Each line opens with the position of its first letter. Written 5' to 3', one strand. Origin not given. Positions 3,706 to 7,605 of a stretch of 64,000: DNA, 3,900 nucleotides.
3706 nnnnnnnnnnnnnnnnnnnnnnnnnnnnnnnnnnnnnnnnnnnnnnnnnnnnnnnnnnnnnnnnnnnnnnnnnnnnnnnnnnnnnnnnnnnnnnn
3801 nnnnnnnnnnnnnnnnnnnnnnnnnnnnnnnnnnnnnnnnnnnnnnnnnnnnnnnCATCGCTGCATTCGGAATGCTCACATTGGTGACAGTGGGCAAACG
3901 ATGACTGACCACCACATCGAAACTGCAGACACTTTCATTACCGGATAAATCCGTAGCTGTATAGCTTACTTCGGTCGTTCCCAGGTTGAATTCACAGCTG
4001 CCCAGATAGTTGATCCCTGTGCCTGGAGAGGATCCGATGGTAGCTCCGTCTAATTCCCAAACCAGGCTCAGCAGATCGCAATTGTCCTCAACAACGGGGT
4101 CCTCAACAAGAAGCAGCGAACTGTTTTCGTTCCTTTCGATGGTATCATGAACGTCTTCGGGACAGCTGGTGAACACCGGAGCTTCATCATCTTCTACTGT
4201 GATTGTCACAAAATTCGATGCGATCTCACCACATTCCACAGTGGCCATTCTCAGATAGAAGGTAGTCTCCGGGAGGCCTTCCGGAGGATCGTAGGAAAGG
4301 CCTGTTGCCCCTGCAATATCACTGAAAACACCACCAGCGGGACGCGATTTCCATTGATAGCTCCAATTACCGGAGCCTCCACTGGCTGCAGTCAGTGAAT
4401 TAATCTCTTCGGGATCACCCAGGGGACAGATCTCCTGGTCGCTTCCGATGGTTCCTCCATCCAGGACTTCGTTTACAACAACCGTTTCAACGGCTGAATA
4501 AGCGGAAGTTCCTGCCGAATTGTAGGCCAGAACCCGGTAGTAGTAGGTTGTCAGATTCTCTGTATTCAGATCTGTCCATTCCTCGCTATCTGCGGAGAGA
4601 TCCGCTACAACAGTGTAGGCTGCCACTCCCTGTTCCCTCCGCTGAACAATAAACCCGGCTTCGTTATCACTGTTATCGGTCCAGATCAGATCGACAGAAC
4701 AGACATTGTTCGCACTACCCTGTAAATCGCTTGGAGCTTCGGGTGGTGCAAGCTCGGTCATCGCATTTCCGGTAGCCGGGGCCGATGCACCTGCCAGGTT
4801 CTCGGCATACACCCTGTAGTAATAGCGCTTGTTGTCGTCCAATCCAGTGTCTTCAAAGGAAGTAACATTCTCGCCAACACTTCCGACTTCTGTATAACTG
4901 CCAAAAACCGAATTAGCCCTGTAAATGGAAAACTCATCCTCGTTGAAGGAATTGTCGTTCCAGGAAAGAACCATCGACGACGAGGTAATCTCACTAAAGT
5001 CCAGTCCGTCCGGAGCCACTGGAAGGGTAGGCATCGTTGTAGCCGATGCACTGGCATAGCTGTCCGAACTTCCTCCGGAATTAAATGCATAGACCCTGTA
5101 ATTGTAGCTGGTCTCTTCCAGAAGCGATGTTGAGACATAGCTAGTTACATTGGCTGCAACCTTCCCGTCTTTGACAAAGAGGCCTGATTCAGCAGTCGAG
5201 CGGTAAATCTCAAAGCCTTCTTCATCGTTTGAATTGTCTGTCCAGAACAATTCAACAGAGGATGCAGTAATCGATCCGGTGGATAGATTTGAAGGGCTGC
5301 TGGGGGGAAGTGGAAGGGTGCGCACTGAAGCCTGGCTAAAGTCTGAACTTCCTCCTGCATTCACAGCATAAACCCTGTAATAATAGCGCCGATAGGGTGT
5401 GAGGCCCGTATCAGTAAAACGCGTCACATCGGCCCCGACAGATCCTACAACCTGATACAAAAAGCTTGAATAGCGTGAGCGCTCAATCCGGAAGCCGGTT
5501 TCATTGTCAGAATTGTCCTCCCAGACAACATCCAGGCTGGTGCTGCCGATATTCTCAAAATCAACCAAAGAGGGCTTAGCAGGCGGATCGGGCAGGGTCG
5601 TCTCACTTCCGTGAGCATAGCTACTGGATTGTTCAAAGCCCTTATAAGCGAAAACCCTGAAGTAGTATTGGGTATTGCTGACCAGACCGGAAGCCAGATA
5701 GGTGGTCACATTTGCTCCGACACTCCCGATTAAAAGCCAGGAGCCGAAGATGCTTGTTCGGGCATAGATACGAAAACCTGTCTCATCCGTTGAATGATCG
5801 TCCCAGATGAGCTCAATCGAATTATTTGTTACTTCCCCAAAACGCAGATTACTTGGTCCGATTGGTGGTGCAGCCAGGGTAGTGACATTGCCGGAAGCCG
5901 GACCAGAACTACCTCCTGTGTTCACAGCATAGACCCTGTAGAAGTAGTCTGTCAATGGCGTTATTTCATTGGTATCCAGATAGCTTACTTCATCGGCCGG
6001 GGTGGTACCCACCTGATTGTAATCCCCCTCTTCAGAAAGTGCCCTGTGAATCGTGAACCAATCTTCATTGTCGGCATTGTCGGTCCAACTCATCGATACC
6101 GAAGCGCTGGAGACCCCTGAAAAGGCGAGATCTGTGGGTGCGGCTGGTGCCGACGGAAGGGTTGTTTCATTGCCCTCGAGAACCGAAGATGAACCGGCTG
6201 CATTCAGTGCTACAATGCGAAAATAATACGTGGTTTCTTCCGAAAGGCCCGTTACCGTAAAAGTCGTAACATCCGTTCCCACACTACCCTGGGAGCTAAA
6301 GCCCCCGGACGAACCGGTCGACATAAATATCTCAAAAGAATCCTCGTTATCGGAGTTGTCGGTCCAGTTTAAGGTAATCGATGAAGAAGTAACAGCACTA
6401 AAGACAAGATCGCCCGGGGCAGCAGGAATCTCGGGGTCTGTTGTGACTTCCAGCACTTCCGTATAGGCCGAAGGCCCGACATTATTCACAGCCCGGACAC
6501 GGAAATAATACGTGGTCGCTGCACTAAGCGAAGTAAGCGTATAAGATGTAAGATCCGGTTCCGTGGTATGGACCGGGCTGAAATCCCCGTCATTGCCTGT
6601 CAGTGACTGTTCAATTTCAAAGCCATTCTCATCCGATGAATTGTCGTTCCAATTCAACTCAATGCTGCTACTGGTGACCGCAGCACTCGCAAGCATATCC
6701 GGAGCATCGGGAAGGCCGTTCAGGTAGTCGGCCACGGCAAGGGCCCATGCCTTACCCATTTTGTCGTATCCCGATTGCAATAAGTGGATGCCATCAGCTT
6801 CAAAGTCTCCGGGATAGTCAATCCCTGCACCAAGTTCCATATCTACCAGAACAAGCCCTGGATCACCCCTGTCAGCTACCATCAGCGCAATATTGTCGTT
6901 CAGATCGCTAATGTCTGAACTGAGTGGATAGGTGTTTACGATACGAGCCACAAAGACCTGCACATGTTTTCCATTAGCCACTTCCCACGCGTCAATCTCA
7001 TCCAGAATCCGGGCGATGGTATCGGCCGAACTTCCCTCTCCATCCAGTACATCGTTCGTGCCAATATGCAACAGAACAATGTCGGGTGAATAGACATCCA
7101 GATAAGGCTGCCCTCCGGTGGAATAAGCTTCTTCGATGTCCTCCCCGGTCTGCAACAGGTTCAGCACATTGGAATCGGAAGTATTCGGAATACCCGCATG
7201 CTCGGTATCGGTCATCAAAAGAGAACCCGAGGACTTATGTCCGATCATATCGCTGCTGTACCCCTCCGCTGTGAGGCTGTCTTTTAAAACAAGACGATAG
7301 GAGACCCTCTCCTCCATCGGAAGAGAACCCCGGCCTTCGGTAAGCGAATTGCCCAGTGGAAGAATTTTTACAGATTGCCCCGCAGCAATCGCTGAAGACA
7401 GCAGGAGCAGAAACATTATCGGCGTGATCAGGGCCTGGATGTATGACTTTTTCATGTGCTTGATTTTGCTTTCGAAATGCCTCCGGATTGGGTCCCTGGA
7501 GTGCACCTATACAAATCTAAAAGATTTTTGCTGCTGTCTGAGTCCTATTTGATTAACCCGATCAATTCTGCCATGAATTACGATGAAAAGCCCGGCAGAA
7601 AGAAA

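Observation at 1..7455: The largest gene on the left side is missing from the ORF track: a 2485-codon partial SGNH-FN3x8-HYR-PKD T9SS cargo protein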

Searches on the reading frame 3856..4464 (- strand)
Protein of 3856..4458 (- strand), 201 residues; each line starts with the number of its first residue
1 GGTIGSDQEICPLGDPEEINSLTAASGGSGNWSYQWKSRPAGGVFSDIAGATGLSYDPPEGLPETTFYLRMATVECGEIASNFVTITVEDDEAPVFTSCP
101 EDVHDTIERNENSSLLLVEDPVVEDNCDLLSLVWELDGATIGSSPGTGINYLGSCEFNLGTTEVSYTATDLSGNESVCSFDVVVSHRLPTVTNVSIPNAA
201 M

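Call 5: search_protein_families(library=pfam, proteins=[window:3856-4458:-], max_evalue=1)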
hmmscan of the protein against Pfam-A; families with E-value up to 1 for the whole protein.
window:3856-4458:- (201 aa): 3 families
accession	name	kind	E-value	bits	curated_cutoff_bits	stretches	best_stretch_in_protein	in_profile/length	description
PF02494.22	HYR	-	5.5e-10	39.9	21.7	1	90-184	2-81/81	HYR domain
PF13573.12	SprB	-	0.025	14.6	28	1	22-37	19-33/37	SprB repeat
PF17963.7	Big_9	-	0.065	14.6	23.6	1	104-176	8-82/89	Bacterial Ig domain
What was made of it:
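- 4192..4464 (-): RemA/SprB-repeat-like Ig unit (aa 998-1088). The SprB repeat hit is weak, E 0.025, below cutoff (call 5).
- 3898..4191 (-): HYR domain (aa 1089-1186). PF02494 39.9 bits against a cutoff of 21.7 (call 5).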

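Call 67: search_solved_structures(query=window:3898-4464:-, max_evalue=10)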
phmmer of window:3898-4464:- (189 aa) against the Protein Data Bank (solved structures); distinct sequences matched with E-value up to 10: 9.
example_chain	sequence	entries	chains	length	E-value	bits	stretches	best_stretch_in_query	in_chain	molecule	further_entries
8gl6_D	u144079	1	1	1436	8e-06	29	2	12-63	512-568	RemA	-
6uay_A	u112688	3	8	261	0.035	17.1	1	20-45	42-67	GLYCOSIDE HYDROLASE | Glyco_hydro_cc domain-containing protein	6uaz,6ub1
6ub0_A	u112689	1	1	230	0.049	16.6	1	20-45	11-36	Glyco_hydro_cc domain-containing protein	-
3rwk_X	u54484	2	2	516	0.24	14.4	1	17-106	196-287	Inulinase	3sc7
2nzc_A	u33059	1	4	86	0.46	13.5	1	86-148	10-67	Hypothetical protein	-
6al0_L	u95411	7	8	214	0.72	12.8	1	87-178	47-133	Light chain of antigen binding fragment, Fab of NZ-1 | The recombinantly-expressed light chain of the monoclonal antibody NZ-1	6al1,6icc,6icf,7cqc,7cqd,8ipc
4yny_B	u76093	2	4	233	0.87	12.5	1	87-178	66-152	Light chain of antigen binding fragment, Fab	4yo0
5xcv_B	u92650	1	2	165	1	12.3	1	87-161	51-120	VL-SARAH(S37C) chimera,VL-SARAH(S37C) chimera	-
4m03_A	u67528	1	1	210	6.7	9.6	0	32-186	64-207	Serine-rich adhesin for platelets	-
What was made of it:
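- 4192..4464 (-): Sequence match to RemA chain 8GL6_D, E 8e-6 (call 67).
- Closest known: Large T9SS surface adhesins SprB and RemA of Flavobacterium johnsoniae. Same: One unit (aa 1009-1060) matches RemA at E 8e-6 (call 67), and there is a weak SprB-repeat hit (call 5).
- The aa 998-1060 unit matches the gliding adhesin RemA at E 8e-6 (call 67).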

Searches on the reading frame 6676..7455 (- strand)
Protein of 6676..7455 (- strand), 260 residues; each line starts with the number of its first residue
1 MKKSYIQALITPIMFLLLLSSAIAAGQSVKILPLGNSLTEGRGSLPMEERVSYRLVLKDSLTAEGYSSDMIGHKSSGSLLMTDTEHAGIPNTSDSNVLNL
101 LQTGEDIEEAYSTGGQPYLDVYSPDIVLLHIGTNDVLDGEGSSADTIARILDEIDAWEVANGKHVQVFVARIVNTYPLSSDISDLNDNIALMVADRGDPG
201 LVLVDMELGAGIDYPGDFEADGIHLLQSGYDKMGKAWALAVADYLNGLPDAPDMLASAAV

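Call 5: search_protein_families(library=pfam, proteins=[window:6676-7455:-], max_evalue=1)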
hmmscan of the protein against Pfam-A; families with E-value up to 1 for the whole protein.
window:6676-7455:- (260 aa): 3 families
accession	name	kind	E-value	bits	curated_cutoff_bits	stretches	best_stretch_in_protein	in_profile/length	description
PF00657.28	Lipase_GDSL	-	6.3e-10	40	23.6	1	31-237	1-208/208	GDSL-like Lipase/Acylhydrolase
PF13472.12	Lipase_GDSL_2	-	6e-09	37.1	32.9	1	34-231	2-177/178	GDSL-like Lipase/Acylhydrolase family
PF09664.16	DUF2399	-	0.082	13.1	23.4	1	207-248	65-110/152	Protein of unknown function C-terminus (DUF2399)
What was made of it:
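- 6712..7371 (-): SGNH/GDSL esterase head, CE3-like (aa 29-248); Ser37, Asn134, Asp221, His224. PF00657 40 bits (cutoff 23.6) and PF13472 37.1 bits (cutoff 32.9) (call 5).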

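Call 20: search_solved_structures(query=window:6676-7455:-, max_evalue=0.01, show_alignments=2)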
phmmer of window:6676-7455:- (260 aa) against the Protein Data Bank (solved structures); distinct sequences matched with E-value up to 0.01: 1.
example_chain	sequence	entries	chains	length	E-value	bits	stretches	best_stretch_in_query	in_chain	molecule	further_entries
2vpt_A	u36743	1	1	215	2e-15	60.3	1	25-248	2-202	LIPOLYTIC ENZYME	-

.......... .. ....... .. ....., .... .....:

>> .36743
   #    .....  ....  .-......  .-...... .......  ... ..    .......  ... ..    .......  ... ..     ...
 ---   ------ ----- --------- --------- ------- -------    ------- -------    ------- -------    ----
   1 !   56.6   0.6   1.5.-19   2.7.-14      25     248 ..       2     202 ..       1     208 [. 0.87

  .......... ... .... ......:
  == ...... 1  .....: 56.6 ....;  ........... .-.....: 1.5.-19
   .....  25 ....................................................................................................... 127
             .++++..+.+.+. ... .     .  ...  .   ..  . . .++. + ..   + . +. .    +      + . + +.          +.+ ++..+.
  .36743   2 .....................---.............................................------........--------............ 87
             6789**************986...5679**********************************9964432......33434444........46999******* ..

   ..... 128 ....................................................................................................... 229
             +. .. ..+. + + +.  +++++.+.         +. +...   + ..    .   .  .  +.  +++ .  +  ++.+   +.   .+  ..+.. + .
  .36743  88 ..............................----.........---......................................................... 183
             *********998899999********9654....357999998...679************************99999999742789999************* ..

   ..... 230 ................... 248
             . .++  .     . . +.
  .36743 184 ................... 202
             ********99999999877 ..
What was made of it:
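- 6712..7371 (-): The only solved relative is 2VPT, CtCes3-1, at E 2e-15 (call 20).
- On Carbohydrate esterase family 3 (CE3): The best and only PDB relative is the CE3 enzyme 2VPT (call 20).
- Closest known: CtCes3-1. Same: It is the only solved structure found by sequence for the head (E 2e-15 over aa 25-248, call 20).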

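Call 71: find_homologous_proteins(query=window:6706-7377:-, max_evalue=1e-10)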
Query window:6706-7377:- (224 aa): 8 proteins with E <= 1e-10 among 261 candidates.
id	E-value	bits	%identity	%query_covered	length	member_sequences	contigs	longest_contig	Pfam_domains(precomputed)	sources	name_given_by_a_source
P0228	1.0e-76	276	59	100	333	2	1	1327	PF13472.13,PF00041.28,PF00657.29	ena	-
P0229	2.5e-59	219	53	96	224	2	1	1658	PF13472.13,PF00657.29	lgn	-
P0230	4.5e-59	218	50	96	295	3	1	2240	PF13472.13,PF00657.29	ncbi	-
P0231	1.8e-57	213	50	100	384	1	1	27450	PF13472.13,PF00041.28,PF00657.29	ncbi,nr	ncbi:MAG: fibronectin type III domain-containing protein, partial [Bacteroidales bacterium]|nr:fibro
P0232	1.1e-46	177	52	77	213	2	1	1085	PF13472.13,PF00657.29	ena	-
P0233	4.7e-21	94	43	64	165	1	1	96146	PF13472.13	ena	-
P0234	3.1e-16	78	36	100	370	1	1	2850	PF13472.13,PF00657.29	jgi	jgi:lysophospholipase L1-like esterase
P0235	2.2e-13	69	42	54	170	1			PF13472.13,PF00657.29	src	-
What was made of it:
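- Tried and rejected: (5) The homology search with the SGNH head alone returned only 8 fragments of the same family (call 71) and no named relative.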
